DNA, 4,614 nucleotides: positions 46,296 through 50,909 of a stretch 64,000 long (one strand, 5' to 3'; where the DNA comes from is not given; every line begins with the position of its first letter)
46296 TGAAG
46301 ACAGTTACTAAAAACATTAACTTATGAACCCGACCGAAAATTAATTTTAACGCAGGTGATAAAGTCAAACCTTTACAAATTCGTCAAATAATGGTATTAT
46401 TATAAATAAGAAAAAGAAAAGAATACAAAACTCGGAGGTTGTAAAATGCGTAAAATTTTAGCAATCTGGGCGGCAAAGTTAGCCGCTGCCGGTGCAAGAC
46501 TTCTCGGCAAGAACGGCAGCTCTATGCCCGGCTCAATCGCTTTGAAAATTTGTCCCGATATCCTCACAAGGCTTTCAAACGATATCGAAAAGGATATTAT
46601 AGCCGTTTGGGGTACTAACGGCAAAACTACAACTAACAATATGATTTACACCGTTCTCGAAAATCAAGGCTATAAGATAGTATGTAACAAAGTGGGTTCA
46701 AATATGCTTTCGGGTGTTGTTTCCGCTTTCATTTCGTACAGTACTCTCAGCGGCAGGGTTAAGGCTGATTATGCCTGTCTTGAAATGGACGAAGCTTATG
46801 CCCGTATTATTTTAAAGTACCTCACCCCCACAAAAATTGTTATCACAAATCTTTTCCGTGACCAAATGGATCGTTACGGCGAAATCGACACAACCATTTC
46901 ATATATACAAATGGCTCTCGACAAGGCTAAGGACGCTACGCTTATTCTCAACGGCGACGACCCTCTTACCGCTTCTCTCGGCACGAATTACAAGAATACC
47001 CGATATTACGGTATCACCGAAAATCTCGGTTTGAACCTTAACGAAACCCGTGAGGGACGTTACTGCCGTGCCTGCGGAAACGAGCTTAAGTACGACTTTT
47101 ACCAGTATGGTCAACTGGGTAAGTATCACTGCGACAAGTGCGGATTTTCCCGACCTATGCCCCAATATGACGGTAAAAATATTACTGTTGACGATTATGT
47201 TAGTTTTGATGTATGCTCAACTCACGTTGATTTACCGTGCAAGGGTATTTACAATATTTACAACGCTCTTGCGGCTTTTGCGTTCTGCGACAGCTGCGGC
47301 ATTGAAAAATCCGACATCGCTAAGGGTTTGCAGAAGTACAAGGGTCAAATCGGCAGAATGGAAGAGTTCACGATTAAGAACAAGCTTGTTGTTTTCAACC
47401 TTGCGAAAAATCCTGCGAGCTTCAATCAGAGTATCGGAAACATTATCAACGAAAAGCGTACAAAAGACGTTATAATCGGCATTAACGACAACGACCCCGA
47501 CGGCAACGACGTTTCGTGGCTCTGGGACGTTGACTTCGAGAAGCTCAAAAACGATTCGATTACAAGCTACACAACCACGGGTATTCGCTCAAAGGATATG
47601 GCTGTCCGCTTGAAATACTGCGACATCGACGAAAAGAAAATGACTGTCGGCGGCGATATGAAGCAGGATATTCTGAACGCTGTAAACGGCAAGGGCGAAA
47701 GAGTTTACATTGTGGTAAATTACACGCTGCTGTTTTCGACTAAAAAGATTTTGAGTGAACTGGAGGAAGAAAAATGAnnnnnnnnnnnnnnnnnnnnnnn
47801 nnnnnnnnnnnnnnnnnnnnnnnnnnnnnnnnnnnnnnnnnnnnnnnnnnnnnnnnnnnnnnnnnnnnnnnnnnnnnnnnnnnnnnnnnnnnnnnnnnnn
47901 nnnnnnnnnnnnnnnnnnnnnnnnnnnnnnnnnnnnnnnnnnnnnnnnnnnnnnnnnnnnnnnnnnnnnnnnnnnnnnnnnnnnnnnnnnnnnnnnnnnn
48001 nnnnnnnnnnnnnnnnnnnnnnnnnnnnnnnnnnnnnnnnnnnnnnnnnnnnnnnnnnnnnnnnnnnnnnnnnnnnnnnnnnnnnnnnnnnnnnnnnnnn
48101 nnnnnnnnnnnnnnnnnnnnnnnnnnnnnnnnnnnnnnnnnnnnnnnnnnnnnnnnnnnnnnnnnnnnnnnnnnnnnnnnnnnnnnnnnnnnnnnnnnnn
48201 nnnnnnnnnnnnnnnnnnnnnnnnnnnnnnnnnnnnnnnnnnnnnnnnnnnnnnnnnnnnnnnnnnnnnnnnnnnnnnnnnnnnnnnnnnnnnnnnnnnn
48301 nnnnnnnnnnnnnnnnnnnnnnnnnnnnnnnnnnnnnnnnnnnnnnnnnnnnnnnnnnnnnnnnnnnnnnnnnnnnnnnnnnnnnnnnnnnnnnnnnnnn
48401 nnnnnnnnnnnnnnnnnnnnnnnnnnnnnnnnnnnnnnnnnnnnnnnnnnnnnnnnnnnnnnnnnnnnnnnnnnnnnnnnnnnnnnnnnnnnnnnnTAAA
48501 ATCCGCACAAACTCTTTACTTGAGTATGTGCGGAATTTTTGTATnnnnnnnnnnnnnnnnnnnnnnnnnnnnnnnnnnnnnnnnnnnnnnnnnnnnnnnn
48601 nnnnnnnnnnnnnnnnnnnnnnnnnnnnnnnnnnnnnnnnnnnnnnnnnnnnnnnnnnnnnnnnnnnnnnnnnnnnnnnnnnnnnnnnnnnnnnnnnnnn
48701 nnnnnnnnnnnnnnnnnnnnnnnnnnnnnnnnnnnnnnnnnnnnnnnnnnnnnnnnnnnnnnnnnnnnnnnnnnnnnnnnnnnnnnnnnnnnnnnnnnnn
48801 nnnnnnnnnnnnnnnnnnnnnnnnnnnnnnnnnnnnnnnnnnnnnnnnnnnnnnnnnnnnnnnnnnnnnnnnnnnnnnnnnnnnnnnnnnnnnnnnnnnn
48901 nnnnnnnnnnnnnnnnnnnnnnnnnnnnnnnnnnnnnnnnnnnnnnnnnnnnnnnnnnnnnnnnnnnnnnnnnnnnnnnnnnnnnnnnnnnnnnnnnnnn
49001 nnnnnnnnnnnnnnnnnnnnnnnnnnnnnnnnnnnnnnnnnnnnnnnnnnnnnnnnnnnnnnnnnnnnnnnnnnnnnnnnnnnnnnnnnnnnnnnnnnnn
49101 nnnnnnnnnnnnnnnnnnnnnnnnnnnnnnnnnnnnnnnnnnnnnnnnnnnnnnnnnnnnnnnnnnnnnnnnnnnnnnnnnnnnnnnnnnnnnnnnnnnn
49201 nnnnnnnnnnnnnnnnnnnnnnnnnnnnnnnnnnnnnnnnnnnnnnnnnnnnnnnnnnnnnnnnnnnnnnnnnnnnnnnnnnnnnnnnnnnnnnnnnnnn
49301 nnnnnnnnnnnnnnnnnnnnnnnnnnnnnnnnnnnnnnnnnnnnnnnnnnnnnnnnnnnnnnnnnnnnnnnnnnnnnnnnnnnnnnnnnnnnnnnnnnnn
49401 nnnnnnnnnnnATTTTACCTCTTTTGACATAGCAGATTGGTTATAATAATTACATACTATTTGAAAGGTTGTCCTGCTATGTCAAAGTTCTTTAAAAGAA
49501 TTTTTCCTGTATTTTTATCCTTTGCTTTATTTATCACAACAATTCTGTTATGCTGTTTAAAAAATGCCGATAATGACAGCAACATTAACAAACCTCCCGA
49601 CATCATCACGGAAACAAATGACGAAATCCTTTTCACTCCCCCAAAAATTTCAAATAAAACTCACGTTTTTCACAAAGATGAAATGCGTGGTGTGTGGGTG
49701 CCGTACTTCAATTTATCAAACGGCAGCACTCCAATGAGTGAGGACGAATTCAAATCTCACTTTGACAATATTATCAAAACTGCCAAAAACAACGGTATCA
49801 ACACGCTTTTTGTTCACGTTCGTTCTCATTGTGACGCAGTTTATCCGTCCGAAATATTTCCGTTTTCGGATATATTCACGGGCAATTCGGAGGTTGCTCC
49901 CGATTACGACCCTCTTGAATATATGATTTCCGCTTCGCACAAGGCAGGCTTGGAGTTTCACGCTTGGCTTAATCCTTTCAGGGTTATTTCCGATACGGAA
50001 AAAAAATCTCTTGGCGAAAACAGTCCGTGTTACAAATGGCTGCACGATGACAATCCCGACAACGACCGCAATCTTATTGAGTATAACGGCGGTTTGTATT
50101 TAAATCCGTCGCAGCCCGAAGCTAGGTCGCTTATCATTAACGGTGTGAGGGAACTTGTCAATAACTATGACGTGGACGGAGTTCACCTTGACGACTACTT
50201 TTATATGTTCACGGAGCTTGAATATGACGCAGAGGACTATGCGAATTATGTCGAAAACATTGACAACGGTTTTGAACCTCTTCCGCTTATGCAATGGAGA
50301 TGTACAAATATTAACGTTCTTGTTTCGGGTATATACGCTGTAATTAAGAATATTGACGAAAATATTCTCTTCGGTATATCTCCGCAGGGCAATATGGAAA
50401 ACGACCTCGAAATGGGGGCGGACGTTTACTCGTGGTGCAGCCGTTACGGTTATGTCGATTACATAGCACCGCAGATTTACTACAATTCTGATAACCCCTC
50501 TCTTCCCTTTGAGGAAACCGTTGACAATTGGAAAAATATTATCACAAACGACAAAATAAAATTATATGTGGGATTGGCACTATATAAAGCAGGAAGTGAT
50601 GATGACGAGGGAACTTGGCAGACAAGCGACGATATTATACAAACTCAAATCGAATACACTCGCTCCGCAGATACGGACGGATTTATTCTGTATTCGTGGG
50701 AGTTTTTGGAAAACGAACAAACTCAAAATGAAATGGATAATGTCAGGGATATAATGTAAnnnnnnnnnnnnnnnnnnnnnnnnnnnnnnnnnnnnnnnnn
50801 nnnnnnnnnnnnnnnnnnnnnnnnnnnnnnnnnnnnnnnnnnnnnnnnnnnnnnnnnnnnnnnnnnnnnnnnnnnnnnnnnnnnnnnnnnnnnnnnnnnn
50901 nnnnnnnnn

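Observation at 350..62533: Dense MITE-like family: 10 copies in 64 kb, ~31-bp TIRs, invariant 3-bp TAA/TTA target duplication, no transposase in window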

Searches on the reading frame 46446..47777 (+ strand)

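Call 9: search_protein_families(library=ncbifam, proteins=[window:46446-47777:+])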
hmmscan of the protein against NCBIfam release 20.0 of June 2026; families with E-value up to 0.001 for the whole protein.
window:46446-47777:+ (443 aa): 25 families
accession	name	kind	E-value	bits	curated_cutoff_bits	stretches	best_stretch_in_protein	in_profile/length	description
NF052464.1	L2IsogltmlsynMurTStaph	equivalog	6.2e-103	344.9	800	1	1-436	1-428/435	lipid II isoglutaminyl synthase subunit MurT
NF045635.1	isoglutsynth_MurT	equivalog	3.5e-87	293.2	800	1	17-438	19-438/447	lipid II isoglutaminyl synthase subunit MurT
NF053645.1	pMurC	equivalog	1.1e-38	133.2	560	1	46-348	99-400/492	pseudomurein biosynthesis peptide ligase pMurC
NF053648.1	pMurE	equivalog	1.1e-20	73.9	600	1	51-340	100-355/464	pseudomurein biosynthesis peptide ligase pMurE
TIGR01082.1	murC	equivalog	3.3e-18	66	335.1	2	48-192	99-235/449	UDP-N-acetylmuramate--L-alanine ligase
NF053646.1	pMurD1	equivalog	4.2e-18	65.3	610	1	43-350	103-361/465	pseudomurein biosynthesis peptide ligase pMurD1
NF053647.1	pMurD2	equivalog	1.2e-17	64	550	2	50-191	100-234/405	pseudomurein biosynthesis peptide ligase pMurD2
NF001126.0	PRK00139.1-4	equivalog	7.2e-17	61.1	373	2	257-343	285-371/486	UDP-N-acetylmuramoyl-L-alanyl-D-glutamate--2,6-diaminopimelate ligase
TIGR01087.1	murD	equivalog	2.6e-16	59.7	211.95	1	41-318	98-321/441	UDP-N-acetylmuramoyl-L-alanine--D-glutamate ligase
TIGR01143.1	murF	subfamily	2.4e-15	56.4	288.6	2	45-192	70-217/418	UDP-N-acetylmuramoyl-tripeptide--D-alanyl-D-alanine ligase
TIGR01085.1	murE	subfamily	8.4e-15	54.6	257.3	1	258-335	275-354/472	UDP-N-acetylmuramyl-tripeptide synthetase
NF008896.0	PRK11929.1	equivalog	9.1e-14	50.2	1023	1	47-337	602-859/965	bifunctional UDP-N-acetylmuramoyl-L-alanyl-D-glutamate--2,6-diaminopimelate ligase MurE/UDP-N-acetylmuramoyl-tripeptide--D-alanyl-D-alanine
TIGR02068.2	cya_phycin_syn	equivalog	1.1e-13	50.2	850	2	268-343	682-760/862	cyanophycin synthetase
NF001124.0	PRK00139.1-2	equivalog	1.2e-12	47.4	476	1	255-344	292-383/500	UDP-N-acetylmuramoyl-L-alanyl-D-glutamate--2,6-diaminopimelate ligase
NF033197.0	F430_CfbE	equivalog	2.3e-11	43.3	250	2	38-88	88-137/430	coenzyme F430 synthase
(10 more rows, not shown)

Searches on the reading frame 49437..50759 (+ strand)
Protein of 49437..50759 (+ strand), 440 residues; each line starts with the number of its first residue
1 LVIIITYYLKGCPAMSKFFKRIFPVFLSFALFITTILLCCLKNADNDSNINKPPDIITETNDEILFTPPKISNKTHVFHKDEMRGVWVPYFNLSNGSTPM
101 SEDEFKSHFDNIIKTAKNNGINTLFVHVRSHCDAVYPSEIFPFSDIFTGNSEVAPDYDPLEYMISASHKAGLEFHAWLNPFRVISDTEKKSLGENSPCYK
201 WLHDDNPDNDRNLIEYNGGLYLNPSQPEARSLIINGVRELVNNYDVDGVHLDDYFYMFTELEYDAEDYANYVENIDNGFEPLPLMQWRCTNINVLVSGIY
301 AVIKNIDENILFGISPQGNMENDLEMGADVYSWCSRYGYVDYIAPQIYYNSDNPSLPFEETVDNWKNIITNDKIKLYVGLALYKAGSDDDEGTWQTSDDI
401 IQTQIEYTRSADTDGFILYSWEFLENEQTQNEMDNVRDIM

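Call 94: search_protein_families(library=pfam, proteins=[window:49437-50759:+], max_evalue=0.00001)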
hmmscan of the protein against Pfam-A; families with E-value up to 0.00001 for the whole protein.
window:49437-50759:+ (440 aa): 1 family
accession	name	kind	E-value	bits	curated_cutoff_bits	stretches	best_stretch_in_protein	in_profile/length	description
PF02638.21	GHL10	-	1.1e-53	182.8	27.9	1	82-387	1-301/311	Glycosyl hydrolase-like 10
